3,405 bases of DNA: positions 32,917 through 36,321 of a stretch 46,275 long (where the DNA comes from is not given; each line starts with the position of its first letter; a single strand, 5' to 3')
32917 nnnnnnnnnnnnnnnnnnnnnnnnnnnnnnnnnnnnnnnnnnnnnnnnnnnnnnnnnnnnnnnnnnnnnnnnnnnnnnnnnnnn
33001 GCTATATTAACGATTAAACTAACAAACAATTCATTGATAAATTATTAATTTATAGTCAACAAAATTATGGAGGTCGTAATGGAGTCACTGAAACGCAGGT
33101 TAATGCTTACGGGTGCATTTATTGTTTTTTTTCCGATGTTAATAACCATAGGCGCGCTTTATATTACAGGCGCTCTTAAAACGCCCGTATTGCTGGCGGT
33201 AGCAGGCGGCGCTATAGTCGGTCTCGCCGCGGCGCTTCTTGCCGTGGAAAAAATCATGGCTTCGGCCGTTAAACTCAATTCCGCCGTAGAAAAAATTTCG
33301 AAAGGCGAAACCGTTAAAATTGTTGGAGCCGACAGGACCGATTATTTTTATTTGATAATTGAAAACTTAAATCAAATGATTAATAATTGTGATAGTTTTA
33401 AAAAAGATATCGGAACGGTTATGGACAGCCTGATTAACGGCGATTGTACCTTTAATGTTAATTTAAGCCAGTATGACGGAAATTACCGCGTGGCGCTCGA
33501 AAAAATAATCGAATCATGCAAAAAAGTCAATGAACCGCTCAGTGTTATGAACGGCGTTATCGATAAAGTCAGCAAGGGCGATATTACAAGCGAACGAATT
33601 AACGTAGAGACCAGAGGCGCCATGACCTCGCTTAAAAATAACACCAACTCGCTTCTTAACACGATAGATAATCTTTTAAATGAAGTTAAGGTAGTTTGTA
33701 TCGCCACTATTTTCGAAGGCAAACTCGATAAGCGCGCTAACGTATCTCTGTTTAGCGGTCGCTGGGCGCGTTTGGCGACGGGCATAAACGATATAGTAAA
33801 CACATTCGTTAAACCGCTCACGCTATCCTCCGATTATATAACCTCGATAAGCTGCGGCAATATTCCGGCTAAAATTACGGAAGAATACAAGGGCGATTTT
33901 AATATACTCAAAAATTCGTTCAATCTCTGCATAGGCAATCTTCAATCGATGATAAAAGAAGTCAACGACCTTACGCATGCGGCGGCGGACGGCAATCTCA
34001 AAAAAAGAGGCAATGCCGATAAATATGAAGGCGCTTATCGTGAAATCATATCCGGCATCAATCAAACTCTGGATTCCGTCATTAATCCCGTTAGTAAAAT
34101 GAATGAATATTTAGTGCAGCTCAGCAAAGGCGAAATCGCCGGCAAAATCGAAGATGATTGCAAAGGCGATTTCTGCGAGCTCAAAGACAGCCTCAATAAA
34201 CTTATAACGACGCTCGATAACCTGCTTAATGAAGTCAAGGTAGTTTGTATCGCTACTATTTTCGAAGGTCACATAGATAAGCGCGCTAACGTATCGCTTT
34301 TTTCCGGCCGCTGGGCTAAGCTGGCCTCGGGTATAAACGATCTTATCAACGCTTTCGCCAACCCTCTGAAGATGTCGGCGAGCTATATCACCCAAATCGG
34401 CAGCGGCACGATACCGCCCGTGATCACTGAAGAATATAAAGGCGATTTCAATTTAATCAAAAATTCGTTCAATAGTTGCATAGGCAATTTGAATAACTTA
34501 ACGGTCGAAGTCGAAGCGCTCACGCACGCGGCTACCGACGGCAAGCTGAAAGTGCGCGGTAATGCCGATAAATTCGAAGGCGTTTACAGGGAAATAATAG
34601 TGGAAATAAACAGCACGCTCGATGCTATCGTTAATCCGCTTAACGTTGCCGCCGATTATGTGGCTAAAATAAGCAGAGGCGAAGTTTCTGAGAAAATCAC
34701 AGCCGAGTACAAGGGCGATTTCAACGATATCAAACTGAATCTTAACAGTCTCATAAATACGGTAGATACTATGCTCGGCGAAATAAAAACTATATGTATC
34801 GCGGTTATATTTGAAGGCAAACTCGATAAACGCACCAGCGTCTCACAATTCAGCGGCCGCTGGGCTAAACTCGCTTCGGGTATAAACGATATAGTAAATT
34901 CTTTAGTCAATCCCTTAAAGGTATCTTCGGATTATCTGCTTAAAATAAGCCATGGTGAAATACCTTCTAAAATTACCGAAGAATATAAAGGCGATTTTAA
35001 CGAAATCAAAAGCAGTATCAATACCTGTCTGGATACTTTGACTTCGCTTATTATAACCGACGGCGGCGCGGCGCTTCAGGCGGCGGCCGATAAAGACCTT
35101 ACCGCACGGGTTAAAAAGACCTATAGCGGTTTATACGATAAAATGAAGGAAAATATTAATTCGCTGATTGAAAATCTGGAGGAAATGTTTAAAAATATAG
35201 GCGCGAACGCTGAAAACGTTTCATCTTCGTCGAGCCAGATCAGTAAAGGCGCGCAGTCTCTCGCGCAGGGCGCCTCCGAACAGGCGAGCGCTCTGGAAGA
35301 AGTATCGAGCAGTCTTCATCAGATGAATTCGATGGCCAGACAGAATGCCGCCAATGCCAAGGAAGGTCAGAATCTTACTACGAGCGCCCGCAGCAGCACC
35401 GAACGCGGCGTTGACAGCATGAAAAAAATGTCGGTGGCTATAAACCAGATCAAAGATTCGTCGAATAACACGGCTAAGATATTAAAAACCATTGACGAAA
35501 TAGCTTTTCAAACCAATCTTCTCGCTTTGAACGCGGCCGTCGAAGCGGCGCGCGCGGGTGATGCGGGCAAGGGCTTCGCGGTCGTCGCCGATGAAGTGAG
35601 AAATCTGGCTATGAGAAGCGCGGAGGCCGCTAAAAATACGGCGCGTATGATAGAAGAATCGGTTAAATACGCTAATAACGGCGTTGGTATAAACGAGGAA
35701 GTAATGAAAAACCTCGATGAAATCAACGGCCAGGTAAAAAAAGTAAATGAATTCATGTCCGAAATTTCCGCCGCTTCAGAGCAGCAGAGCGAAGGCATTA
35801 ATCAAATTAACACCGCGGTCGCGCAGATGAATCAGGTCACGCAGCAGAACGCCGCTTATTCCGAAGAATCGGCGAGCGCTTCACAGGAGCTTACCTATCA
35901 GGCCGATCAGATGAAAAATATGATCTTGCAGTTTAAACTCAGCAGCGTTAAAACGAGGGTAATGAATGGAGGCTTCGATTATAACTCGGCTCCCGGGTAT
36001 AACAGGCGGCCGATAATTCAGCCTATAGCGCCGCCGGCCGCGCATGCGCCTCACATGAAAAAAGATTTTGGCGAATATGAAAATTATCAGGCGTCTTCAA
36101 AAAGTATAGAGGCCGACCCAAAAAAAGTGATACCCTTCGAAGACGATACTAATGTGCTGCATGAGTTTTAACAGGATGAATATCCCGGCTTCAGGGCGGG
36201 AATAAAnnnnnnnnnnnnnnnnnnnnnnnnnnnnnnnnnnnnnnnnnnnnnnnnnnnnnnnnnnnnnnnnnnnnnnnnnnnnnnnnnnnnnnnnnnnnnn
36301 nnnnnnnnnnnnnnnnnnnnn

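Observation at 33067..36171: MCP with no periplasmic sensor and a recently triplicated 549-bp repeat encoding a poly-HAMP-like array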

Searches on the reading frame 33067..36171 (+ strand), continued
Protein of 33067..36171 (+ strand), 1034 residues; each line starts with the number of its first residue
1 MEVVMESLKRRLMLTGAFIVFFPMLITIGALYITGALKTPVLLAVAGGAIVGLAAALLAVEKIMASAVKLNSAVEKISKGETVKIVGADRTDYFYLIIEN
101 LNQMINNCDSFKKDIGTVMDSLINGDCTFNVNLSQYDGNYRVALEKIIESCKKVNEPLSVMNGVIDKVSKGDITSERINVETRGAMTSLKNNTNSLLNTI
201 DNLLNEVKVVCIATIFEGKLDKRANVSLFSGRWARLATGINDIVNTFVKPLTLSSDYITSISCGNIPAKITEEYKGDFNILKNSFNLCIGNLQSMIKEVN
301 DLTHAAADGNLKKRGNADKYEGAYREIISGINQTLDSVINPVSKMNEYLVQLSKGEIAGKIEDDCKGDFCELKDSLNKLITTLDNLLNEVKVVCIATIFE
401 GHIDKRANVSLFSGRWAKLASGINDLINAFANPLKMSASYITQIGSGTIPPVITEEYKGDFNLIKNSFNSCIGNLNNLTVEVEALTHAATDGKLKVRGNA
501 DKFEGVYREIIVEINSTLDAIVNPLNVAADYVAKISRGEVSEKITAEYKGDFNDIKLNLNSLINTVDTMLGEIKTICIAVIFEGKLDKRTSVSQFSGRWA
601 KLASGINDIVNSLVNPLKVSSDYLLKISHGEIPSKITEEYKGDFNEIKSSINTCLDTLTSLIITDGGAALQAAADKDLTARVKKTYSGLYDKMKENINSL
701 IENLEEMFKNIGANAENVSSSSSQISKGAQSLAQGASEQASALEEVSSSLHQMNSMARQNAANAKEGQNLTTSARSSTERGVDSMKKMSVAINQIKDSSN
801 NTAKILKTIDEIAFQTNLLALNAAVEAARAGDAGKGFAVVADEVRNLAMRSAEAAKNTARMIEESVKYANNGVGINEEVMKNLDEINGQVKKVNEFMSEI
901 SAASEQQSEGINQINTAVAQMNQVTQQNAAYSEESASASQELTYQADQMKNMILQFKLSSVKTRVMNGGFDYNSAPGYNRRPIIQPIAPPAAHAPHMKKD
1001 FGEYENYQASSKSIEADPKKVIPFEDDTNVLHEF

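Call 43: predict_structure(alignment_id=A2)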
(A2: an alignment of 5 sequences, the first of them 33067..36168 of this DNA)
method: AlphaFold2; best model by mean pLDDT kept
length: 1034 residues; sequences in the alignment: 5
mean_pLDDT: 39.2   pTM: 0.24
mean pLDDT of the five models: 39.2, 36.2, 35.7, 34.9, 33.0
residues with pLDDT >= 90: 0; 70-90: 0; 50-70: 114; < 50: 920
segments of 3 or more residues with pLDDT < 50: 1-5, 77-83, 118-131, 137-140, 142-144, 147-293, 298-300, 305-384, 390-475, 485-511, 513-1034
pLDDT, mean of each block of 10 residues (from residue 1): 46 60 63 56 52 51 55 48 52 55 57 50 39 48 48 31 31 24 31 40 44 37 39 42 34 31 30 36 45 48 48 42 46 43 40 33 32 43 48 42 39 45 40 30 31 34 44 49 47 41 44 45 41 37 29 35 40 37 31 40 41 29 32 32 37 40 35 36 38 43 41 29 28 32 39 44 37 39 44 40 35 42 40 34 42 41 37 36 41 38 33 35 34 34 42 35 24 26 29 27 28 26 26 25
secondary structure, 60 per line:
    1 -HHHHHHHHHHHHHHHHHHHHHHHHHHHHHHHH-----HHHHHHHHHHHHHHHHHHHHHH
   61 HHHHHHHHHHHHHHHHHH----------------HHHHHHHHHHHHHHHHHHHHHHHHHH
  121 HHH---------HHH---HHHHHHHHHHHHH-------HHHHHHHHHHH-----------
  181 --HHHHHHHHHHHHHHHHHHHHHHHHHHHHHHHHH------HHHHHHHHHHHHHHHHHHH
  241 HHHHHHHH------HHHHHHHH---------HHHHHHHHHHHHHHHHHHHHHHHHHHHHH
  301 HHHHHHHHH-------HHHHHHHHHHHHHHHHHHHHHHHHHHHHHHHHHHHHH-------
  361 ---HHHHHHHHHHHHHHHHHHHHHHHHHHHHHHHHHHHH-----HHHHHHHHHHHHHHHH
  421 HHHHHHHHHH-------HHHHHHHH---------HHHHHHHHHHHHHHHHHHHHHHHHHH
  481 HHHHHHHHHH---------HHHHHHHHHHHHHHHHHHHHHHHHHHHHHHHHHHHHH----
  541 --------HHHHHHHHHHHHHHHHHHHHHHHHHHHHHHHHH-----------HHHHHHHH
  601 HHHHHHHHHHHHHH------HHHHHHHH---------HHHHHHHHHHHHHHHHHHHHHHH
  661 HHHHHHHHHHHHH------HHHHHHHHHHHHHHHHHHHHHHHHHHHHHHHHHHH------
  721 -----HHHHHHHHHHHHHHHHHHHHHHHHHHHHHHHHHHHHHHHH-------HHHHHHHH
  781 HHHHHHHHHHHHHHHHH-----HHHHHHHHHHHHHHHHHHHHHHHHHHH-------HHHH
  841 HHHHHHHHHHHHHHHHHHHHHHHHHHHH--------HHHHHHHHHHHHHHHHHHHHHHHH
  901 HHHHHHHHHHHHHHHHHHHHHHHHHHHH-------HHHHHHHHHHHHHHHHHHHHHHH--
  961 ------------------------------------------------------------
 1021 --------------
elements in order (helices of 4 or more, strands of 3 or more residues): H2-33 H39-78 H95-123 H139-151 H159-169 H183-215 H222-248 H255-262 H272-309 H317-353 H364-399 H405-430 H438-445 H455-490 H500-536 H549-581 H593-614 H621-628 H638-673 H680-714 H726-765 H773-797 H803-829 H837-868 H877-928 H936-958
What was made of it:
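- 33100..33246 (+): Transmembrane hairpin. TM1 is about aa 12-33, the loop TGALKTP is aa 34-40, and TM2 is about aa 41-60. The KRR motif before TM1 suggests an N-in topology. There is no periplasmic domain. The AF2 secondary structure shows two helices, 2-33 and 39-78 (call 43, low confidence).
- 33247..33528 (+): HAMP1 (canonical-like, aa 61-108) and HAMP2 (non-canonical-like, aa 109-154). Both are divergent. AF2 secondary structure shows connectors at 79-94 and 124-138 (call 43).
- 35947..36168 (+): Variable, probably disordered C-terminal tail. It ends in the conserved motif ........-x-D-x-x-VL-x-EF. No secondary structure in the AF2 model (call 43).
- Tried and rejected: AlphaFold2 on the full-length monomer with a 5-sequence alignment gave pLDDT 39 (call 43).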

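Call 51: find_related_loci(query=window:33079-36168:+, collection=genome_contigs, flank=4000)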
Query window:33079-36168:+ (1030 aa) in genome_contigs; peptide patterns used: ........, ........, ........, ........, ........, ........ (x = any residue, [..] = any of these).
267 stretches matched a pattern; 214 encode a relative of the query (tblastn E <= 1e-3); the best 80 are kept; 80 distinct loci.
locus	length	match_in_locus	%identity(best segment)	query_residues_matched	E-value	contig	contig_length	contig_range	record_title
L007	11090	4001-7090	94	1-1030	0e+0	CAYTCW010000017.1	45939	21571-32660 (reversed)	MAG TPA_asm: uncultured bacterium isolate SRP192927_co10_55 genome assembly, contig: NODE_348_length_45939_cov_9.685337,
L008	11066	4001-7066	81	1-1030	0e+0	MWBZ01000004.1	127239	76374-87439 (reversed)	MAG: bacterium ADurb.Bin243 isolate ADurb.Bin243 BWY32_contig000004, whole genome shotgun sequence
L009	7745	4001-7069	81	1-1030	0e+0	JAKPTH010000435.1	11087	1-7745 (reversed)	MAG: bacterium isolate JPNA_metabat.86 k141_608495, whole genome shotgun sequence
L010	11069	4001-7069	76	1-1030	0e+0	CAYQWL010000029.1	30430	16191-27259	MAG TPA_asm: uncultured bacterium isolate SRP263991_co4_139 genome assembly, contig: NODE_1767_length_30430_cov_5.154206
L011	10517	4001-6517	77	1-1030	0e+0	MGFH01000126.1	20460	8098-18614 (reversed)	MAG: Candidatus Wallbacteria bacterium GWC2_49_35 gwc2_scaffold_2722, whole genome shotgun sequence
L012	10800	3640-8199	41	70-1030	0e+0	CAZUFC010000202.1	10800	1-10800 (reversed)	MAG TPA_asm: uncultured bacterium isolate SRP141376_co4_129 genome assembly, contig: NODE_10071_length_10800_cov_7.92712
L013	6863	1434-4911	34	70-954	2e-174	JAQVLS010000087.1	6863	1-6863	MAG: Desulfotomaculaceae bacterium isolate STF1_115 NODE_40399_length_6863_cov_2.510095_Sandtown_F1, whole genome shotgu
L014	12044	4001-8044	38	70-954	1e-171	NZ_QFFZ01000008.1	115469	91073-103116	Pelotomaculum propionicicum strain MGP Pmgp_8, whole genome shotgun sequence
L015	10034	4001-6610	39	54-977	2e-169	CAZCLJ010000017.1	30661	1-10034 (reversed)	MAG TPA_asm: uncultured Hyphomicrobiales bacterium isolate SRP192927_co3_222 genome assembly, contig: NODE_2846_length_3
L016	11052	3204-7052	35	70-954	1e-167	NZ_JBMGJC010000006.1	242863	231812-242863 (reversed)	Pelotomaculum propionicicum strain C1 NODE_34_length_242863_cov_15.130117, whole genome shotgun sequence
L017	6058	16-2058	42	70-954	1e-165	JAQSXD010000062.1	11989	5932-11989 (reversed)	MAG: Bacillota bacterium isolate L_E1_T20_A_bin.112 scaffold_8498, whole genome shotgun sequence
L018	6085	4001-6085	43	70-800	3e-163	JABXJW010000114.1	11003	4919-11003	MAG: Desulfobacterales bacterium isolate CR_Bin_276 NODE_167_length_11003_cov_9.818506, whole genome shotgun sequence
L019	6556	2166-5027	34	69-956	3e-160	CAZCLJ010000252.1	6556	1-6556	MAG TPA_asm: uncultured Hyphomicrobiales bacterium isolate SRP192927_co3_222 genome assembly, contig: NODE_33455_length_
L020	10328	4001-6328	41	70-1023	5e-155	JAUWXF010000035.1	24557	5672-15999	MAG: Desulfobacterales bacterium isolate CSMAG_2677 CSMAG_2677_k127_5306452_length_24557_cov_935.6228, whole genome shot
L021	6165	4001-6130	39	57-728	2e-154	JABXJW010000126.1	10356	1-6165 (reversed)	MAG: Desulfobacterales bacterium isolate CR_Bin_276 NODE_185_length_10356_cov_9.697636, whole genome shotgun sequence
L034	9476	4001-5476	50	196-1030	8e-134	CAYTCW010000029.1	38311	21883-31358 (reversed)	MAG TPA_asm: uncultured bacterium isolate SRP192927_co10_55 genome assembly, contig: NODE_506_length_38311_cov_12.668130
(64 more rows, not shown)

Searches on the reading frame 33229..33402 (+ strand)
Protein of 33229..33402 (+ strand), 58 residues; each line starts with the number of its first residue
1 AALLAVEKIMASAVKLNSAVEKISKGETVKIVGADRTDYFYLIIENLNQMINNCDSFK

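Call 30: search_protein_families(library=pfam, proteins=[window:33229-33402:+], max_evalue=1)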
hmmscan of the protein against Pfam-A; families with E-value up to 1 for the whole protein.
seq(58 aa): 1 family
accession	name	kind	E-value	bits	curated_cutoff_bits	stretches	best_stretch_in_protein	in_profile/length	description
PF07085.17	DRTGG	-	0.0051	17.1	25.2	1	6-46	21-60/105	DRTGG domain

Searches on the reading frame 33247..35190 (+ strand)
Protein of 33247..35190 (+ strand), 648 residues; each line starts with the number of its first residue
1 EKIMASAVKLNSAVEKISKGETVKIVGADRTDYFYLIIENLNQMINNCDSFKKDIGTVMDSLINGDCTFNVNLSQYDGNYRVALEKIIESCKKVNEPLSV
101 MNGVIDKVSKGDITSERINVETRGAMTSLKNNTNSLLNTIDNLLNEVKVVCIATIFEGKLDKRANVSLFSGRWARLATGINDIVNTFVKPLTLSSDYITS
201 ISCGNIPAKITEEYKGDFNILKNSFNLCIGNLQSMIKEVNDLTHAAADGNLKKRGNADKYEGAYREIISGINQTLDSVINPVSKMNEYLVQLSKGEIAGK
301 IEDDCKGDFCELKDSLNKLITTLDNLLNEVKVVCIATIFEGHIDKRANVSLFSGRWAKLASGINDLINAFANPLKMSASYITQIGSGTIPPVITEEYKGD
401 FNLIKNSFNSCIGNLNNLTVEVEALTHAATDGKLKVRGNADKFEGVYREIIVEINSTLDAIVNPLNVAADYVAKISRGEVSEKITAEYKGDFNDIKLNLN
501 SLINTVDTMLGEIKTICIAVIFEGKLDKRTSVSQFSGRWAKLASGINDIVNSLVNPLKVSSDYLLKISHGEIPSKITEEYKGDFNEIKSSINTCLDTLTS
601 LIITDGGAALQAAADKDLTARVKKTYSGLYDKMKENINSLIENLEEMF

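Call 20: search_solved_structures(query=window:33247-35190:+, max_evalue=1, show_alignments=3)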
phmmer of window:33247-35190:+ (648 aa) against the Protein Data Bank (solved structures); distinct sequences matched with E-value up to 1: 7.
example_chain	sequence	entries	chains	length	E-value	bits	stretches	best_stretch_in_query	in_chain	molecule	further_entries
9trk_A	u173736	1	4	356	7.4e-19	71.3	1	287-552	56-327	histidine kinase,Gcn4p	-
9trj_A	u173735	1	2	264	8.7e-06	28.2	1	289-456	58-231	histidine kinase,Gcn4p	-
3vol_A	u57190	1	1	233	7e-05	25.2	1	237-325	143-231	Aerotaxis transducer Aer2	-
3lnr_A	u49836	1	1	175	0.55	12.3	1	341-393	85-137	Aerotaxis transducer Aer2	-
4i44_A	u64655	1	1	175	0.58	12.2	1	341-393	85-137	Aerotaxis transducer Aer2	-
4i3m_A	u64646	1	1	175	0.61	12.2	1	341-393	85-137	Aerotaxis transducer Aer2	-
9o8o_H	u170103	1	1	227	0.93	11.6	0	380-456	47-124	Fab367 Heavy Chain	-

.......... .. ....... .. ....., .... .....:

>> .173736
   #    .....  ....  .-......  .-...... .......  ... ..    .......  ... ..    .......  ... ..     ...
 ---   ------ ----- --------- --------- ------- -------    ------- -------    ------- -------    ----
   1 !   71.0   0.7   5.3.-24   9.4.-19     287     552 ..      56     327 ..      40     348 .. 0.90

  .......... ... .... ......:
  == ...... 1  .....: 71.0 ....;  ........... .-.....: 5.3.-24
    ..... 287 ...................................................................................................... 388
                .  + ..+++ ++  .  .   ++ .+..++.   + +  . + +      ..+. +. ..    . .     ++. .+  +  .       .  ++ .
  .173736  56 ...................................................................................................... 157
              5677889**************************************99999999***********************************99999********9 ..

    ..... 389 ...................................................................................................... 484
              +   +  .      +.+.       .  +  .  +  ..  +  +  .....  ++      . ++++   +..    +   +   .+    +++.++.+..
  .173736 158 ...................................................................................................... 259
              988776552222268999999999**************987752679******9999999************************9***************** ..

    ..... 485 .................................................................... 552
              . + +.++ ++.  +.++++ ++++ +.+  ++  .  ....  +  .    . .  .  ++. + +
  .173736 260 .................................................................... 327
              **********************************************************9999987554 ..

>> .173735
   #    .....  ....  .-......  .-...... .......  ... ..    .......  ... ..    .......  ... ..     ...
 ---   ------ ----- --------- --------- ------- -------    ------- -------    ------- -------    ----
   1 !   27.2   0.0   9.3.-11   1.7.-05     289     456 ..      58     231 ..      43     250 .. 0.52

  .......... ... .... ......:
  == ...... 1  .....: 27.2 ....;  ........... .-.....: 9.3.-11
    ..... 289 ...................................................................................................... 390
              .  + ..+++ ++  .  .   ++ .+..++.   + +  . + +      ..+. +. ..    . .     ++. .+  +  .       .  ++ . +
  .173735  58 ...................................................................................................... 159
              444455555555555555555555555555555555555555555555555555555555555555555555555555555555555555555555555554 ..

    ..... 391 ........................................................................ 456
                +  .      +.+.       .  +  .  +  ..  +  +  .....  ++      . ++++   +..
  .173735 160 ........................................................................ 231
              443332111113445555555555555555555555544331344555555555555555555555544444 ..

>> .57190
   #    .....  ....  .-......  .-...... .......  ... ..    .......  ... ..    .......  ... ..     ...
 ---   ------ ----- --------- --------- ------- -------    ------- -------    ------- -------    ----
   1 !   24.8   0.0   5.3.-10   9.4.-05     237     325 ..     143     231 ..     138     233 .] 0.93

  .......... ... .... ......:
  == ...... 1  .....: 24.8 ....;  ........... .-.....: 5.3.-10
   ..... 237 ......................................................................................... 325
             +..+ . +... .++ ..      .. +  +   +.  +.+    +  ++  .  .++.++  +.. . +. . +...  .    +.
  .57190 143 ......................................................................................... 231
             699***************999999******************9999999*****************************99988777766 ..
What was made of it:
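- Closest known: Myxococcus xanthus AskA poly-HAMP histidine kinase. Same: It is the best solved-structure match, with six consecutive HAMPs aligned at E = 7e-19 (call 20).
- Closest known: Pseudomonas aeruginosa Aer2. Same: There is weak sequence similarity (E = 7e-5 to 3VOL, call 20).
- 266 aa of the array align to 272 aa of the AskA 6-HAMP crystal structure 9TRK (E = 7e-19), which gives about 45 aa per HAMP (call 20).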

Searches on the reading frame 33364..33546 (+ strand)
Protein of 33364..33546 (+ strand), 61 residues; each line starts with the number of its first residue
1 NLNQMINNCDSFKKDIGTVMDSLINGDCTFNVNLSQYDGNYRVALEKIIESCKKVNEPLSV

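Call 30: search_protein_families(library=pfam, proteins=[window:33364-33546:+], max_evalue=1)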
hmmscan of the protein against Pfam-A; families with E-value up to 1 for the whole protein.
seq(61 aa): 2 families
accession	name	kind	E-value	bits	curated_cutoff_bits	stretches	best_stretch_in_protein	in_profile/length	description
PF03382.20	DUF285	-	0.00049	20.3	25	1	4-60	5-68/120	Mycoplasma protein of unknown function, DUF285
PF04175.17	DUF406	-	0.12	13.3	25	1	3-59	3-56/91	Protein of unknown function (DUF406)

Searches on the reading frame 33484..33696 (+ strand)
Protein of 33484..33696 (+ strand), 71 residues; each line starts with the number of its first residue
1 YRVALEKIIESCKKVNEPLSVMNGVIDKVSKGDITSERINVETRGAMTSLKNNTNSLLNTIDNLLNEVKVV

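Call 30: search_protein_families(library=pfam, proteins=[window:33484-33696:+], max_evalue=1)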
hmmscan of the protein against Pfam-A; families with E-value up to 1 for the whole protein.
seq(71 aa): 1 family
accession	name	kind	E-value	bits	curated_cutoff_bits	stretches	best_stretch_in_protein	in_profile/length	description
PF18947.5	HAMP_2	-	1.3e-08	35.1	24.3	1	14-62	19-66/67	HAMP domain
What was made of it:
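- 33529..33681 (+): HAMP3 (canonical, subtype A2, aa 155-205). Pfam HAMP_2 E = 1.3e-8 on the isolated fragment (call 30).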

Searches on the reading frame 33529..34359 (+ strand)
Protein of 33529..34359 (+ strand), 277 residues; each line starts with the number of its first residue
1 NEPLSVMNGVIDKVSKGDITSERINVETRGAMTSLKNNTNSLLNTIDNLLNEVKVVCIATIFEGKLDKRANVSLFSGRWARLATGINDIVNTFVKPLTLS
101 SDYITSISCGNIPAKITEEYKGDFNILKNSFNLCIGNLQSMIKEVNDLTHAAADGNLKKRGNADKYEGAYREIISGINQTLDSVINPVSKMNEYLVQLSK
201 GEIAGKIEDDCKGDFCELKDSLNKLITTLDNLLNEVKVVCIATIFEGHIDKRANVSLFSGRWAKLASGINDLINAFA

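Call 62: predict_structure(alignment_id=A4)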
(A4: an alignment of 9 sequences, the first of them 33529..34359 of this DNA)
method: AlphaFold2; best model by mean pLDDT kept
length: 277 residues; sequences in the alignment: 9
mean_pLDDT: 43.1   pTM: 0.32
mean pLDDT of the five models: 43.1, 42.7, 41.5, 40.8, 37.7
residues with pLDDT >= 90: 0; 70-90: 0; 50-70: 5; < 50: 272
segments of 3 or more residues with pLDDT < 50: 1-11, 13-24, 26-43, 45-108, 110-117, 119-277
pLDDT, mean of each block of 10 residues (from residue 1): 41 46 47 47 49 48 40 43 46 44 44 42 43 45 45 41 42 43 43 45 42 42 43 44 34 38 40 37
secondary structure, 60 per line:
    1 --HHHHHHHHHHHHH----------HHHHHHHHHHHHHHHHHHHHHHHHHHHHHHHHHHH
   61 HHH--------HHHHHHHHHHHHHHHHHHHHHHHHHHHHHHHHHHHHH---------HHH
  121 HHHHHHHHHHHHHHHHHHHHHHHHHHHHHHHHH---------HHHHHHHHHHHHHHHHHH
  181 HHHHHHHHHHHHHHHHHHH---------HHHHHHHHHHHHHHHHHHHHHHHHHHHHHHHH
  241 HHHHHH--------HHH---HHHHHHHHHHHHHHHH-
elements in order: H3-15 H26-63 H72-108 H118-153 H163-199 H209-246 H261-276

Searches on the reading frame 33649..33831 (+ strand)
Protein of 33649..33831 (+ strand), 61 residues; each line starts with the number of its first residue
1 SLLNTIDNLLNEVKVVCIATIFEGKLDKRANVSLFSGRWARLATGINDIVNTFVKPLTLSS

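Call 30: search_protein_families(library=pfam, proteins=[window:33649-33831:+], max_evalue=1)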
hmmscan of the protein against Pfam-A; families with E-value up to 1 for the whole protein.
seq(61 aa): 3 families
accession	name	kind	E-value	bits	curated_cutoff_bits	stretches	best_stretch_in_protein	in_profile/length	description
PF18947.5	HAMP_2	-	0.00014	22.2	24.3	1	35-59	2-26/67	HAMP domain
PF21927.1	McpB_HAMP_2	-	0.0014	19.1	27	1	24-50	21-47/49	Methyl-accepting chemotaxis protein McpB, second HAMP domain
PF05480.16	PSMbeta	-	0.072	13.3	25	1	37-51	18-32/43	Phenol-soluble modulin beta protein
